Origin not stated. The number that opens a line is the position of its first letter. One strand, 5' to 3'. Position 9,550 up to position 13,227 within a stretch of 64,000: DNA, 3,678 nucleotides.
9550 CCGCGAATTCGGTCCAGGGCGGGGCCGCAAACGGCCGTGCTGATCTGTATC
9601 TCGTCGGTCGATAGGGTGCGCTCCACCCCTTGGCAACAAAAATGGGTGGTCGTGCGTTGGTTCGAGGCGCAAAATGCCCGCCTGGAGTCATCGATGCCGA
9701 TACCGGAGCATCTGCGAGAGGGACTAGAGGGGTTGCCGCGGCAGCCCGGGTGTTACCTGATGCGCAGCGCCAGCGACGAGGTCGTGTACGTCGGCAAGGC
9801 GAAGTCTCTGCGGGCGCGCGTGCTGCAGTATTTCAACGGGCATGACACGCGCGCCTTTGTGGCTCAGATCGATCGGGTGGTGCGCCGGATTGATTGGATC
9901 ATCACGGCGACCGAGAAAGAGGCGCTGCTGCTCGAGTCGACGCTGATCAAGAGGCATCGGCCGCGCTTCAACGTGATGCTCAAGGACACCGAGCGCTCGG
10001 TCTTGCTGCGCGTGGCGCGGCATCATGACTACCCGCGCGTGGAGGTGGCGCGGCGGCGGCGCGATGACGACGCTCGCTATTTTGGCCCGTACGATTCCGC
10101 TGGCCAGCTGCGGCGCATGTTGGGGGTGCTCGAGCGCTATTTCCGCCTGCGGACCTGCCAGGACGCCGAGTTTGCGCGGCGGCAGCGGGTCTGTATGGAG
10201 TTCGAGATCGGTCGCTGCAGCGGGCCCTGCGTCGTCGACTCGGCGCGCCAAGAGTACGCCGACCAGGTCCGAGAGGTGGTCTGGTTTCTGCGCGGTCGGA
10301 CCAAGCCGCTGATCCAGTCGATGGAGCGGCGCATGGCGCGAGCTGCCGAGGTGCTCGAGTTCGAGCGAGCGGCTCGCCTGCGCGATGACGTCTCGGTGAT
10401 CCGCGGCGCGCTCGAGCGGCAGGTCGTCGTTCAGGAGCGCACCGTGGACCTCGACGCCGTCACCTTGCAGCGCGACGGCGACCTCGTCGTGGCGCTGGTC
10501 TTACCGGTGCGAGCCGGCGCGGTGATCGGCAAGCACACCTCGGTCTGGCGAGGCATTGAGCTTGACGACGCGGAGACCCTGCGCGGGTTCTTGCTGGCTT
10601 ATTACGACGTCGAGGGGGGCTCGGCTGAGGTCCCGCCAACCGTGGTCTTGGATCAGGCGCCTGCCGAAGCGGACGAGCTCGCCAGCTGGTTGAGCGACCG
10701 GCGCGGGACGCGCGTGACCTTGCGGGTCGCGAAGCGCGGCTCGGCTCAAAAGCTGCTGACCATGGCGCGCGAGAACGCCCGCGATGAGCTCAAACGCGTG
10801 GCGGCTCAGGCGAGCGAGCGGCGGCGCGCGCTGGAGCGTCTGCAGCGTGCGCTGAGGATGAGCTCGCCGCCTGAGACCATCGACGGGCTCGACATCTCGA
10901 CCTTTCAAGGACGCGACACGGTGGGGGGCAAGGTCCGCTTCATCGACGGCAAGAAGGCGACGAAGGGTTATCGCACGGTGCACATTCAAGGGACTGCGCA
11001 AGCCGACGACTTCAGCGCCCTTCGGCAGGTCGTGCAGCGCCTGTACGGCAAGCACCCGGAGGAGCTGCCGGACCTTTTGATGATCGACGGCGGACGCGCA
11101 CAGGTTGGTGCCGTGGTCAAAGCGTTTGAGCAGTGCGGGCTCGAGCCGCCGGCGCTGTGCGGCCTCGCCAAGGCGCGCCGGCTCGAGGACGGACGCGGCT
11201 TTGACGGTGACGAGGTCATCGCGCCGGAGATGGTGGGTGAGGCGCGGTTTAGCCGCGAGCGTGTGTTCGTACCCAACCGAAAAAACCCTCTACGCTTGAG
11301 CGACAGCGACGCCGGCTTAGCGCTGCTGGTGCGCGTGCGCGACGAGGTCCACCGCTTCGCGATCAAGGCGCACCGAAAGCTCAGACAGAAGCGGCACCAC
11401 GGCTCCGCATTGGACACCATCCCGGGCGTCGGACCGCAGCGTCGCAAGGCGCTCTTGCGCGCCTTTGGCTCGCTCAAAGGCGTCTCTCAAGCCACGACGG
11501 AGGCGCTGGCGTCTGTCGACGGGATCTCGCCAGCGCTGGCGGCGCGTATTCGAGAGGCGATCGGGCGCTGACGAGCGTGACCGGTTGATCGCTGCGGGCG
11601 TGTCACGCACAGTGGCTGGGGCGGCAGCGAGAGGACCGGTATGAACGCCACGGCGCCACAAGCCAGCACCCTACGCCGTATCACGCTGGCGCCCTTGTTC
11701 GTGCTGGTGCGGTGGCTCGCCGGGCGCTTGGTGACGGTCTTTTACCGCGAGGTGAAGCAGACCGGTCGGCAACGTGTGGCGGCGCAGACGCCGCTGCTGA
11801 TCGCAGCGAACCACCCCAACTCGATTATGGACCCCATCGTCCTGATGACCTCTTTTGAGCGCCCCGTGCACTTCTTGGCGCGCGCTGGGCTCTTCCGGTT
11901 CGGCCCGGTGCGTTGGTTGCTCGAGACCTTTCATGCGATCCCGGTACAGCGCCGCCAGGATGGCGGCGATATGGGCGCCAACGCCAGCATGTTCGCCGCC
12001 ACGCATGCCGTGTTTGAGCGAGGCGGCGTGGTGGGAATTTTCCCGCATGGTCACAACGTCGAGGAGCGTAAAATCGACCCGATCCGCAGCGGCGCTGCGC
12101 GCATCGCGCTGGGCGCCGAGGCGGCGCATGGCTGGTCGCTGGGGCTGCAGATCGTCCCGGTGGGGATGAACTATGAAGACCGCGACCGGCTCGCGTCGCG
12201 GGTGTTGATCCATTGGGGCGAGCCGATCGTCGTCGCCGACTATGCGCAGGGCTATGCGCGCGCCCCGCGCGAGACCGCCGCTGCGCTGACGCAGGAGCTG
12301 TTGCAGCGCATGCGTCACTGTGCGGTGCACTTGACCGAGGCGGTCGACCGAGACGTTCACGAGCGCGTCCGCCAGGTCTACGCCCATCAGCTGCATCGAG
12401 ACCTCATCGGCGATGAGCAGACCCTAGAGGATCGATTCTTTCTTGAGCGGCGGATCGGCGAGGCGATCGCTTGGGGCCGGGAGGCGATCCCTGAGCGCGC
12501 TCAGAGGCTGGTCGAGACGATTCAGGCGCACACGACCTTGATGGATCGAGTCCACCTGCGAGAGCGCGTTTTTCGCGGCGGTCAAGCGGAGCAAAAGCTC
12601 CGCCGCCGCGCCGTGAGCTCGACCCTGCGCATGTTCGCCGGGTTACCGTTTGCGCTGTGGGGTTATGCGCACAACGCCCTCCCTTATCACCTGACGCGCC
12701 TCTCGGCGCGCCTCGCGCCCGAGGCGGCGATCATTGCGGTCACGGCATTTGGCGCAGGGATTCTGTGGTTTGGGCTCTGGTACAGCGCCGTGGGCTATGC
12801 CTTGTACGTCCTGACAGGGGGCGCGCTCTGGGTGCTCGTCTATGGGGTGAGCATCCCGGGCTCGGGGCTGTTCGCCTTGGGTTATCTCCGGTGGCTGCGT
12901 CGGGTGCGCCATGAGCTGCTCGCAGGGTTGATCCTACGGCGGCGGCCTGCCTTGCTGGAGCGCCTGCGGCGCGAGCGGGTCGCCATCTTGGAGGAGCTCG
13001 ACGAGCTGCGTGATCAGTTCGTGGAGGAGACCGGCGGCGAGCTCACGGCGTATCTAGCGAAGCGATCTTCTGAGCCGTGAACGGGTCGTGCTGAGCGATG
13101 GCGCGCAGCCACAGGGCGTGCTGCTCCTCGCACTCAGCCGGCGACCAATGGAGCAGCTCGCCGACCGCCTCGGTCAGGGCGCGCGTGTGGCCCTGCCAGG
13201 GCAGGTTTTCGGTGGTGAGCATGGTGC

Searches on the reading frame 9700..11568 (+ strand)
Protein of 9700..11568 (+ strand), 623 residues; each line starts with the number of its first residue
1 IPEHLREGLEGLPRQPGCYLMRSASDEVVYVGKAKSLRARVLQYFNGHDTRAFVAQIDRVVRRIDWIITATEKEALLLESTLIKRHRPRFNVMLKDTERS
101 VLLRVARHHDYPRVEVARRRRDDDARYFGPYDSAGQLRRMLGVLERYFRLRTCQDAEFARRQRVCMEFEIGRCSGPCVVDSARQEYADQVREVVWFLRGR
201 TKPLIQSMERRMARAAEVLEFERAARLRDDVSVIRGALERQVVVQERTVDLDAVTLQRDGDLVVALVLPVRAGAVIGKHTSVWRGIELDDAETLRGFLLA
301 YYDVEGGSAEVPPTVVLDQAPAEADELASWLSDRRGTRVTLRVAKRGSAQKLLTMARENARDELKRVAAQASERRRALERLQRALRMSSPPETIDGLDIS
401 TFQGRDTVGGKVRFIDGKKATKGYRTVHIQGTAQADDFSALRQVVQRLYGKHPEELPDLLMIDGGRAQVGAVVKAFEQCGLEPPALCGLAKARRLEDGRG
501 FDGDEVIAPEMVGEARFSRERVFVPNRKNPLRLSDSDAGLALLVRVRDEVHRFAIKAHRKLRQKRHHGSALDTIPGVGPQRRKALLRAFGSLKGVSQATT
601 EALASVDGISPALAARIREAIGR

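Call 50: search_protein_families(library=pfam, proteins=[window:9700-11568:+], max_evalue=0.001)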
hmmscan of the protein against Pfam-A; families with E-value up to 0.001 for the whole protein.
window:9700-11568:+ (623 aa): 7 families
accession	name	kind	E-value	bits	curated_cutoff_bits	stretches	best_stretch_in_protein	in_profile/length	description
PF08459.17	UvrC_RNaseH_dom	-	8.9e-41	139.8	22.3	1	382-555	1-159/159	UvrC RNAse H endonuclease domain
PF22920.2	UvrC_RNaseH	-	1.2e-24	86.9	24.3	1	250-366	1-115/116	UvrC Ribonuclease H-like domain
PF14520.12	HHH_5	-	9.1e-11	42.5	27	1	570-621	3-55/57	Helix-hairpin-helix domain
PF01541.30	GIY-YIG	-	7.2e-09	36.3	22.6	1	16-89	2-76/78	GIY-YIG catalytic domain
PF02151.25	UVR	-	1.7e-08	34.4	21.5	1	204-235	3-34/36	UvrB/uvrC motif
PF12826.13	HHH_2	-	2.9e-07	31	27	1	574-619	8-53/64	Helix-hairpin-helix motif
PF00633.29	HHH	-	7.1e-07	29.2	24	1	591-619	1-29/30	Helix-hairpin-helix motif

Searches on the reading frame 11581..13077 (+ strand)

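Call 50: search_protein_families(library=pfam, proteins=[window:11581-13077:+], max_evalue=0.001)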
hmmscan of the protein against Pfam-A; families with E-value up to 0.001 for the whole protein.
window:11581-13077:+ (499 aa): 1 family
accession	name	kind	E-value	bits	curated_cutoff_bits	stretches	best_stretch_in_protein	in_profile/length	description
PF01553.26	Acyltransferase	-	2e-19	70.1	23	1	58-196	2-131/132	Acyltransferase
